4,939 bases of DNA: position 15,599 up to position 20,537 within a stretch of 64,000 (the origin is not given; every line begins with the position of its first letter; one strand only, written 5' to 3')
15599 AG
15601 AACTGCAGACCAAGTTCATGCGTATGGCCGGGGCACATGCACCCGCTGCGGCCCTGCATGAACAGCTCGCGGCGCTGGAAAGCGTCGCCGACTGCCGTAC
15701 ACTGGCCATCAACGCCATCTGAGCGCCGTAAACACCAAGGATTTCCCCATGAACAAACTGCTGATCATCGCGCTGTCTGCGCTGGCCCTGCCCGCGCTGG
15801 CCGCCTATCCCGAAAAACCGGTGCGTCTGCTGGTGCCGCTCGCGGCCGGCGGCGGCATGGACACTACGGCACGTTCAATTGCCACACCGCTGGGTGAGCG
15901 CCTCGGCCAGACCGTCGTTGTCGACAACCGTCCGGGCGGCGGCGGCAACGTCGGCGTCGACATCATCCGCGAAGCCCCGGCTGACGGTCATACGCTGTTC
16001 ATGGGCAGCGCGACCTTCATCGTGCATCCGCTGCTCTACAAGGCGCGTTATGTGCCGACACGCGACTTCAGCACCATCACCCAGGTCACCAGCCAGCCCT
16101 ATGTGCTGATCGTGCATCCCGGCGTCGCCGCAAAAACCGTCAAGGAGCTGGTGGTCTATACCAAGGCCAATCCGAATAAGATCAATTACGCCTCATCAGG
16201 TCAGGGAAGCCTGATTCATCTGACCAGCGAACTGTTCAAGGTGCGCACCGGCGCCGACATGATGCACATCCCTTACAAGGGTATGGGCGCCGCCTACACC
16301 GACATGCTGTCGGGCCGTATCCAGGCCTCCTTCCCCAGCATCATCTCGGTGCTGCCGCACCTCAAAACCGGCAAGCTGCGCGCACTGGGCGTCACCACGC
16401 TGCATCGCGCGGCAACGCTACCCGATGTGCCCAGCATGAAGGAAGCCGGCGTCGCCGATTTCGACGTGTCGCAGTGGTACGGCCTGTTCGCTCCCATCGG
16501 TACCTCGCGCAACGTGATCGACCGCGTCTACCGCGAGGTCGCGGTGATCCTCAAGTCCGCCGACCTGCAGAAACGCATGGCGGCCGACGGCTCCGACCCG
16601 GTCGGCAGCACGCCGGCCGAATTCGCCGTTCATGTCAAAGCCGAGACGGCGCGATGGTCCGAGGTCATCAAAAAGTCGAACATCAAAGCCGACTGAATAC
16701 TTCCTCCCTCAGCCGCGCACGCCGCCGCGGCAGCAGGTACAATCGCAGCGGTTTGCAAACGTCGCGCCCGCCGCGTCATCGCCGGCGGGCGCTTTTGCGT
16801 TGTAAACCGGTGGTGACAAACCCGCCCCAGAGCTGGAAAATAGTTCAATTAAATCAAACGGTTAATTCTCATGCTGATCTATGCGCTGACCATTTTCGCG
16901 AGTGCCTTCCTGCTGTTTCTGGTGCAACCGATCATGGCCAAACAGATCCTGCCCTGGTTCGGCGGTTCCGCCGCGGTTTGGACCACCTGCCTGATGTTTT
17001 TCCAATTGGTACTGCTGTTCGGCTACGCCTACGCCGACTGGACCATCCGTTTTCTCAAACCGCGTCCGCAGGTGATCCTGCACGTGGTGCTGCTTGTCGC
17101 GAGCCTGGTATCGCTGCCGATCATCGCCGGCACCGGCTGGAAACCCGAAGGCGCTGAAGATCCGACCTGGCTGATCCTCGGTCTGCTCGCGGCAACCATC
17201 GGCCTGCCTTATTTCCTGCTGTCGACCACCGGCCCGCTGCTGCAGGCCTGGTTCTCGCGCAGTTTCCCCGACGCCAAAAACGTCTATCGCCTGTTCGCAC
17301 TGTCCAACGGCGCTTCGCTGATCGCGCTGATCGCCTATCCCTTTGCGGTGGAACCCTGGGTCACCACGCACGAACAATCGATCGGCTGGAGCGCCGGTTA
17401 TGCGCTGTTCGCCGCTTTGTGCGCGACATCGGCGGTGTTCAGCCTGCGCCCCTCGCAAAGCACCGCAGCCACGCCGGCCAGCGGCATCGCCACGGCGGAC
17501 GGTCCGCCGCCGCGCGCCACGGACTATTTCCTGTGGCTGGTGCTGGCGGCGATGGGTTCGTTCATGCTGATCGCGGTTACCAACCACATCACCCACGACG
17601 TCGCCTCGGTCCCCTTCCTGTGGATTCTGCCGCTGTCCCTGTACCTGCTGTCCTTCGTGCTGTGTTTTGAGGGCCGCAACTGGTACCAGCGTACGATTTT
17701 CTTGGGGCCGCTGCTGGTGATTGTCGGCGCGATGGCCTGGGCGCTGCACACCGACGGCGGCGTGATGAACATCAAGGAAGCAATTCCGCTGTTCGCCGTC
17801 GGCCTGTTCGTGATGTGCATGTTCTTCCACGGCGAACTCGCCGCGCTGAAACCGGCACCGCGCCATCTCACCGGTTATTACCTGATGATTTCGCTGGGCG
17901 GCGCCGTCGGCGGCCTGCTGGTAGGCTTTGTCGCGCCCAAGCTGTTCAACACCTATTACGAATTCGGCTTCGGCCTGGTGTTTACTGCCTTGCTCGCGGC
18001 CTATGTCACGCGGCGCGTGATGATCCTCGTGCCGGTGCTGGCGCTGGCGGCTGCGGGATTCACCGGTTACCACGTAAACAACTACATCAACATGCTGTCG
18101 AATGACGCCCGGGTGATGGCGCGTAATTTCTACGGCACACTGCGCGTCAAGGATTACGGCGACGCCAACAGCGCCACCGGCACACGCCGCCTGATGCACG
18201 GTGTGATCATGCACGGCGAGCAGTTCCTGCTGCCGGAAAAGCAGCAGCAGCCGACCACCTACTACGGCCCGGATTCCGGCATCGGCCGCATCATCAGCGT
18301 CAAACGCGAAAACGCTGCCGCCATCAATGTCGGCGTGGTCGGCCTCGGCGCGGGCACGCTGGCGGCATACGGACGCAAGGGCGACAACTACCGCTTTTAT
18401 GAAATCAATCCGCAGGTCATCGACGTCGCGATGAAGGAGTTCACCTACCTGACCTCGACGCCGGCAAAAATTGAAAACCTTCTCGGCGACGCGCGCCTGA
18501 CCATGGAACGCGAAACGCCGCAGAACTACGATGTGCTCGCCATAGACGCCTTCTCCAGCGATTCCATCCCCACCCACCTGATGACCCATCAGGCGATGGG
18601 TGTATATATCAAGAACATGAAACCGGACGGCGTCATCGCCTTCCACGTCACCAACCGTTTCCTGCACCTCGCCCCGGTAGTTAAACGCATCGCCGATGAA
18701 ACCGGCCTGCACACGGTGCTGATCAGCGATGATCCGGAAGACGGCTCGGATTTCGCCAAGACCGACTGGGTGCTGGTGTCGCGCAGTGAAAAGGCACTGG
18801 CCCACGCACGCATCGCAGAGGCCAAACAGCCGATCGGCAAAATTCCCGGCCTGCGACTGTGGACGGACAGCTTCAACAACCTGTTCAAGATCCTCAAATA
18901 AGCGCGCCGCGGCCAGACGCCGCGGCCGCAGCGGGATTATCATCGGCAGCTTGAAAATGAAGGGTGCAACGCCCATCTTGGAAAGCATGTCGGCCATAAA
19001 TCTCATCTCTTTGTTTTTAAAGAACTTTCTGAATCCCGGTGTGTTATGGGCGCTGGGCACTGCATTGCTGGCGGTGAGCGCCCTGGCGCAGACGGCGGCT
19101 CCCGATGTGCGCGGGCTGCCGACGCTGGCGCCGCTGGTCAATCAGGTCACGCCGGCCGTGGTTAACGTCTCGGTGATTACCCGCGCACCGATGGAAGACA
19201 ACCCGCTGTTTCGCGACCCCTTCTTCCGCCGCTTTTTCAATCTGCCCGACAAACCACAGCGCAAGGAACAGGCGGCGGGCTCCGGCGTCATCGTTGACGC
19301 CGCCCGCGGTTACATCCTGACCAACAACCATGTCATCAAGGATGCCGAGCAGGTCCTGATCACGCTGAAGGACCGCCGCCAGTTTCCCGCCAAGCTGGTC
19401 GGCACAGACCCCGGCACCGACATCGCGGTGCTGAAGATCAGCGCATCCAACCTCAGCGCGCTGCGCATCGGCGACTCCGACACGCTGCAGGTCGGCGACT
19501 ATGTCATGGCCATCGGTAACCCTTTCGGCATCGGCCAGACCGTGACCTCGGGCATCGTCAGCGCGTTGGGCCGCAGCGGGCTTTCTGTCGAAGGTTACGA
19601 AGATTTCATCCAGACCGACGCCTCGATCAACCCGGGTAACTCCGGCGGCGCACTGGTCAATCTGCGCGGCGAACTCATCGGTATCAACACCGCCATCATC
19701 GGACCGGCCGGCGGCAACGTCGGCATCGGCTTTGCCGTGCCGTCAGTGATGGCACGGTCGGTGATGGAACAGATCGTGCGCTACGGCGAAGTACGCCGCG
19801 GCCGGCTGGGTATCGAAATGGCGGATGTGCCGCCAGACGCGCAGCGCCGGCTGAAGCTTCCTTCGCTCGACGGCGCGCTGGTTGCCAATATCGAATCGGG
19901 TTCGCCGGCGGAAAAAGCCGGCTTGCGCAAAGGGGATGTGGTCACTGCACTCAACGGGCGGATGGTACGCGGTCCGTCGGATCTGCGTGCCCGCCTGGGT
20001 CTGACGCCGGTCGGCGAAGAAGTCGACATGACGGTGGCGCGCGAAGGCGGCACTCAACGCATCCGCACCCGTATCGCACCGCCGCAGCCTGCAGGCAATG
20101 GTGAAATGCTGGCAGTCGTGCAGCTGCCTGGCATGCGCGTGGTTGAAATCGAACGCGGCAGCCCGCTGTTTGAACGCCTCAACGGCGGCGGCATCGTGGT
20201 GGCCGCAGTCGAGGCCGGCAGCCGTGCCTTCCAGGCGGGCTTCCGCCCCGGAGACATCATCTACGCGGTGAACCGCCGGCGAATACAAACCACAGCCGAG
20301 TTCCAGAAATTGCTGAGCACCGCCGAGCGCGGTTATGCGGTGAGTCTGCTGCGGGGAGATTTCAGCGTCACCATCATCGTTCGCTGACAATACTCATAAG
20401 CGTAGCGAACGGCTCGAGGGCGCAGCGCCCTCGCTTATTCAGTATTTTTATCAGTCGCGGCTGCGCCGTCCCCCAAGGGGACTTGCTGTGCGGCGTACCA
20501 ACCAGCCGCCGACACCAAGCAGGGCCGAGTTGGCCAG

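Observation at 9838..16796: TcuA-like flavoprotein + three tandem MmgE/PrpD paralogues + Bug receptor, without TcuB or TctAB: an uncharacterised carboxylate-processing operon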

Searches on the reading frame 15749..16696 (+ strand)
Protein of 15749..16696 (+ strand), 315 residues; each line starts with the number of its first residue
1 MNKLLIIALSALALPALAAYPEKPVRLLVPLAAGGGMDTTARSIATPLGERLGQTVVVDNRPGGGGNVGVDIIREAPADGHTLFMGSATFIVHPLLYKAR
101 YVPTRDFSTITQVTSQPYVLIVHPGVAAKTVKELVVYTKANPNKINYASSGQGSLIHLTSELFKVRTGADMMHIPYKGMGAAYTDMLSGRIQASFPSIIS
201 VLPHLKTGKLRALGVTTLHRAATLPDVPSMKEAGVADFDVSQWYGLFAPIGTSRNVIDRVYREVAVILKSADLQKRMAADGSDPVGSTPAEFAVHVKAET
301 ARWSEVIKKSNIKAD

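Call 3: search_protein_families(library=pfam, proteins=[window:15749-16696:+])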
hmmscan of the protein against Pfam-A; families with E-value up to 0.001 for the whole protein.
window:15749-16696:+ (315 aa): 1 family
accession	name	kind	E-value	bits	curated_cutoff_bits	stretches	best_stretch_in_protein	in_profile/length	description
PF03401.19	TctC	-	2.9e-66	224.3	27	1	41-311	2-273/274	Tripartite tricarboxylate transporter family receptor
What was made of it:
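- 15749..16696 (+): BugD: periplasmic TTT-family solute receptor (orphan, no TctAB). PF03401 E 2.9e-66 (call 3).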

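Call 4: search_protein_families(library=ncbifam, proteins=[window:15749-16696:+])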
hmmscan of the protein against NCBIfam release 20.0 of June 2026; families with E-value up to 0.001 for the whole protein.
window:15749-16696:+ (315 aa): 0 families

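Call 46: search_solved_structures(query=window:15749-16696:+, max_evalue=1e-20)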
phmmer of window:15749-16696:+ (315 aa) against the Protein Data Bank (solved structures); distinct sequences matched with E-value up to 1e-20: 11.
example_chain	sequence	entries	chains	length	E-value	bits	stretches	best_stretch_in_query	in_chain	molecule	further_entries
2dvz_A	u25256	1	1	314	1.6e-61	211.5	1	18-315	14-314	Putative exported protein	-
8hka_A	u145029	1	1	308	4.2e-61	210.1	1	24-315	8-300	Periplasmic terephthalate binding protein (TBP)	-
2qpq_A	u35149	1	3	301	4.4e-61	210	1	18-315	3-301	protein Bug27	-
8hk9_D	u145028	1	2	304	5.2e-61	209.8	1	24-315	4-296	Periplasmic terephthalate binding protein (TBP)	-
8hkb_A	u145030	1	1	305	3.4e-60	207.1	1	24-315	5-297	Periplasmic terephthalate binding protein (TBP)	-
2f5x_A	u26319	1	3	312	3.6e-56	193.9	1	19-313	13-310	BugD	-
7ndr_A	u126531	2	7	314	4.9e-55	190.2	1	22-313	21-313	Tripartite tricarboxylate transporter substrate binding protein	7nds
5oei_A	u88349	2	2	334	8.7e-53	182.8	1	19-312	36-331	Uncharacterized protein family UPF0065:Tat pathway signal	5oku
6hke_A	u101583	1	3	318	1.4e-42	149.3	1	20-308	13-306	Possible TctC subunit of the Tripartite Tricarboxylate Transport(TTT) Family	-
25hk_A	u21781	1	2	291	1.4e-31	113.2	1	17-275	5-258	Tripartite tricarboxylate transporter substrate binding protein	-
4x9t_A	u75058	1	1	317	3.8e-30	108.5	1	18-274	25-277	Uncharacterized protein UPF0065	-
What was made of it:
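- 15749..16696 (+): Equidistant from BugE, Bug27 and terephthalate-binding protein structures (call 46).
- On Tripartite tricarboxylate transporter (TTT) system: Closest structures are BugE, Bug27 and the terephthalate binder (call 46).
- Tried and rejected: BugD against solved structures: it is equidistant from glutamate, nicotinate/citrate and terephthalate binders, so no ligand can be inferred (call 46).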

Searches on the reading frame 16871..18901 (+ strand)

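Call 6: search_protein_families(library=pfam, proteins=[window:16871-18901:+])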
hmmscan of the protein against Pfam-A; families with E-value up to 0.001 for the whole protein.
window:16871-18901:+ (676 aa): 0 families

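Call 65: search_protein_families(library=ncbifam, proteins=[window:16871-18901:+], max_evalue=0.001)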
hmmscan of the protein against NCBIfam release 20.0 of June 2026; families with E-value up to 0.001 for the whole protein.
window:16871-18901:+ (676 aa): 2 families
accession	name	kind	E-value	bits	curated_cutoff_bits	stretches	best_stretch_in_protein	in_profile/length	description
NF037959.1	MFS_SpdSyn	subfamily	2.4e-12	46.4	40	1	339-599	138-391/480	fused MFS/spermidine synthase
NF003380.0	PRK04457.1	equivalog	3.2e-10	39.5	304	1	486-593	72-180/265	polyamine aminopropyltransferase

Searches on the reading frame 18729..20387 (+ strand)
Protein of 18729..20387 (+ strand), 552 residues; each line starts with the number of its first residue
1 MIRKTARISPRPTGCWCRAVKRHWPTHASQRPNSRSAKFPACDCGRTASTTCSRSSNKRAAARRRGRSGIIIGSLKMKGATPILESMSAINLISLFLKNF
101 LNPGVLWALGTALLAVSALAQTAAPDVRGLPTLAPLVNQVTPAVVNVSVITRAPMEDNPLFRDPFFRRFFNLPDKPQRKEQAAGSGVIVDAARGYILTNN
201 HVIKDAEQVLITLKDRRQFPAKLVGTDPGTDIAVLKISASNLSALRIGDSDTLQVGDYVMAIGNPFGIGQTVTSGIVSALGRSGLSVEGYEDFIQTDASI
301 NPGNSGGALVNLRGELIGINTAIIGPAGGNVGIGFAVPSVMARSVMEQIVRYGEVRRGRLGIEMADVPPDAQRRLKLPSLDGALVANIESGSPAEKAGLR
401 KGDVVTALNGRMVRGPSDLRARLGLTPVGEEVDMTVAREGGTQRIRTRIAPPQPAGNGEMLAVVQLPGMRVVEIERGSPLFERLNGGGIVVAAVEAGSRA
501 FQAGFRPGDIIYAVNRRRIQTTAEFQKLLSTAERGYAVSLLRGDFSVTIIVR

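Call 6: search_protein_families(library=pfam, proteins=[window:18729-20387:+])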
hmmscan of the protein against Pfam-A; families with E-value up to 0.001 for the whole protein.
window:18729-20387:+ (552 aa): 6 families
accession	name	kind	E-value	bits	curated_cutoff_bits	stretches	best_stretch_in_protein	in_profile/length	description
PF13365.12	Trypsin_2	-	3.1e-34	119.2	27.6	1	184-319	1-144/144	Trypsin-like peptidase domain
PF13180.12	PDZ_2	-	4.5e-24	85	27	2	358-447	1-78/80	PDZ domain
PF17820.7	PDZ_6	-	7.2e-24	83.7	27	2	385-438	2-54/54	PDZ domain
PF00089.32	Trypsin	-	5.1e-20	72.7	20.6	1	183-340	26-214/220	Trypsin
PF00595.29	PDZ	-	1.4e-18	67.5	23.2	2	354-436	7-80/81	PDZ domain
PF14685.13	PDZ_Tricorn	-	2.1e-06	28.1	25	0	389-444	28-84/88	Tricorn protease PDZ domain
